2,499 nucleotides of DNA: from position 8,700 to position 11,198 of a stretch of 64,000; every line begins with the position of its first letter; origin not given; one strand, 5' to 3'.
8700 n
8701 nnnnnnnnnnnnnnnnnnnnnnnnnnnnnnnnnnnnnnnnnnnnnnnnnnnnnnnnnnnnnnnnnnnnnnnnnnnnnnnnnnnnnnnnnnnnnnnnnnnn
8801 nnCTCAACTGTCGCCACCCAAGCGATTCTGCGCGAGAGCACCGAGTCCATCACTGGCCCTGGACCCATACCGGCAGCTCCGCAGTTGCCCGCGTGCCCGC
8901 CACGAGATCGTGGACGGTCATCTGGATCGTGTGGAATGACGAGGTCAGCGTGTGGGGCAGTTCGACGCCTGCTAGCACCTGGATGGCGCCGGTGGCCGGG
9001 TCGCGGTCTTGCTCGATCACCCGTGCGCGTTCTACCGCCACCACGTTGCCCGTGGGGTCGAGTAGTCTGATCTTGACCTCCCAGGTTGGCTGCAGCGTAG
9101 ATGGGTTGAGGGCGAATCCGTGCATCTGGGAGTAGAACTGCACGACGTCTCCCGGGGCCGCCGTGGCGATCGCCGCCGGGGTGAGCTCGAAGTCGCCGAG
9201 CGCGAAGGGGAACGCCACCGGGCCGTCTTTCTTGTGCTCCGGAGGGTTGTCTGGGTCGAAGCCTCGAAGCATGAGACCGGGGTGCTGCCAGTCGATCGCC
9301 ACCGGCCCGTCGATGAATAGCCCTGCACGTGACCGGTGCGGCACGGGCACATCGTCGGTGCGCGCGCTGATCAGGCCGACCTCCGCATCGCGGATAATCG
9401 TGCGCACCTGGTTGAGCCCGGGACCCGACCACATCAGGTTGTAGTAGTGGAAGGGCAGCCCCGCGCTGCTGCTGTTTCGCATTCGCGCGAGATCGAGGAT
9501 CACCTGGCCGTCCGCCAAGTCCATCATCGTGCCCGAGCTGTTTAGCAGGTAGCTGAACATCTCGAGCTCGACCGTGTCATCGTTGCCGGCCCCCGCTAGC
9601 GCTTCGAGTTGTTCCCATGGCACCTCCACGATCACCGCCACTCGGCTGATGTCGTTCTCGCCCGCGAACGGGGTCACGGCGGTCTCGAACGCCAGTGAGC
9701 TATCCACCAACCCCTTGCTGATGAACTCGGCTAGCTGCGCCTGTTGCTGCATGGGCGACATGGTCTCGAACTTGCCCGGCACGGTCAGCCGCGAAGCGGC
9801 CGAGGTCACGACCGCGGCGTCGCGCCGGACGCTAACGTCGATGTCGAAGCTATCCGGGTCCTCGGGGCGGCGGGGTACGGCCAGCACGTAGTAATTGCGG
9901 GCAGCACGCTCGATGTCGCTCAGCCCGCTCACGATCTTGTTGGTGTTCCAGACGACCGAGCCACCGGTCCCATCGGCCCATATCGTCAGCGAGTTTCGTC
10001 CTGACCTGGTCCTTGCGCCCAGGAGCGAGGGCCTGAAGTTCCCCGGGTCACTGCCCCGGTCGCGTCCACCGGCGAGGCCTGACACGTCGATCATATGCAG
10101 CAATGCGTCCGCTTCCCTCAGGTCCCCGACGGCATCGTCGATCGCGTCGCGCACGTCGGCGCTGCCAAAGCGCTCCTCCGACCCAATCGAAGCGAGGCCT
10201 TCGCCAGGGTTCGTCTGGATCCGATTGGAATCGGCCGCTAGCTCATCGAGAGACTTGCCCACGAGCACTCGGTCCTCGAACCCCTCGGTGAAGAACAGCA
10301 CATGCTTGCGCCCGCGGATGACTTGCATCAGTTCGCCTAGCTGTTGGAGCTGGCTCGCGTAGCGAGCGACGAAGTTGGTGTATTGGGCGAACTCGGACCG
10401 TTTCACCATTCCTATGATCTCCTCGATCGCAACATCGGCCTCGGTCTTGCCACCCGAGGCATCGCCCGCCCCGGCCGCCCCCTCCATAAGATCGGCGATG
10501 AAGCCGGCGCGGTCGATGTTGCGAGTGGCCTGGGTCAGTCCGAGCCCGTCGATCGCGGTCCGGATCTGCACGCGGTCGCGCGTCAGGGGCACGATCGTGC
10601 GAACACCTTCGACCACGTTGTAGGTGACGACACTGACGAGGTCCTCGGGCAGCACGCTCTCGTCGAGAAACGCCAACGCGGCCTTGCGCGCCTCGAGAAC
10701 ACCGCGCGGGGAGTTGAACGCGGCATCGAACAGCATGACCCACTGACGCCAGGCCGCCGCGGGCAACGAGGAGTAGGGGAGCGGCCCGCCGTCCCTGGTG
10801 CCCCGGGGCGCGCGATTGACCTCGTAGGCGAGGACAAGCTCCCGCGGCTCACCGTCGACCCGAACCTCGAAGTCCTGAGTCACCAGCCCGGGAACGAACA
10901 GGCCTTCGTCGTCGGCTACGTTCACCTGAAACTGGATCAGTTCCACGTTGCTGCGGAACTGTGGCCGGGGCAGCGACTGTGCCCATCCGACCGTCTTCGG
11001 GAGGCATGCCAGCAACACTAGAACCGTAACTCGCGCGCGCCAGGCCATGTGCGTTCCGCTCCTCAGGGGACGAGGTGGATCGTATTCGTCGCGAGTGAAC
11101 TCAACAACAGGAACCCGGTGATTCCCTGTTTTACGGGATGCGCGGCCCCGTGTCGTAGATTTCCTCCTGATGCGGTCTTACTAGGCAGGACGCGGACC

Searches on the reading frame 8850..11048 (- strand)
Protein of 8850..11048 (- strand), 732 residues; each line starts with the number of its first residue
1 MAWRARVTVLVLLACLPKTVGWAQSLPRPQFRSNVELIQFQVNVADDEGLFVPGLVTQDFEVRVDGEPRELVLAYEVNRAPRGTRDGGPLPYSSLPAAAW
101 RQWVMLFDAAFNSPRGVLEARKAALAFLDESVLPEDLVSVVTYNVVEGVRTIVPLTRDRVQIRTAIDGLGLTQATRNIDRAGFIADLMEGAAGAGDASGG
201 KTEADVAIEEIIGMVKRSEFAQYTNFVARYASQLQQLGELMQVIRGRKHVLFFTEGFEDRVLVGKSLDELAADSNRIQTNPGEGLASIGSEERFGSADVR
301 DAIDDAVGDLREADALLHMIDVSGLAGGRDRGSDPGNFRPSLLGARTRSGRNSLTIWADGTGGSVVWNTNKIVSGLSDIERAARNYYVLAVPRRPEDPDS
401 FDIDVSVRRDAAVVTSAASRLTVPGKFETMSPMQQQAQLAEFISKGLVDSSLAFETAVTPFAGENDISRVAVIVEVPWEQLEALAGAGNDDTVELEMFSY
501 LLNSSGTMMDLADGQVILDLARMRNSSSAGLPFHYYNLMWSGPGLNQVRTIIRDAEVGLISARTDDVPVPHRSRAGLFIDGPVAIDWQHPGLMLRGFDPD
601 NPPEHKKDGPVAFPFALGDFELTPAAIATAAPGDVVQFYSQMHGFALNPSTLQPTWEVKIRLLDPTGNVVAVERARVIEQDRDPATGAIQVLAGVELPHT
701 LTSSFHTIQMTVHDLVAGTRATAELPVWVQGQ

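Call 38: find_related_loci(query=window:8850-11048:-, collection=metagenome_contigs, flank=10000)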
Query window:8850-11048:- (732 aa) in metagenome_contigs; peptide patterns used: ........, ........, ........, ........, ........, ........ (x = any residue, [..] = any of these).
29 stretches matched a pattern; 2 encode a relative of the query (tblastn E <= 1e-3); 2 distinct loci.
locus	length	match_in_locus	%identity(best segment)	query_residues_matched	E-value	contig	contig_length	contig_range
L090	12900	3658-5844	79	6-731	0e+0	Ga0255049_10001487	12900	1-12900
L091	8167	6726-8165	81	6-482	0e+0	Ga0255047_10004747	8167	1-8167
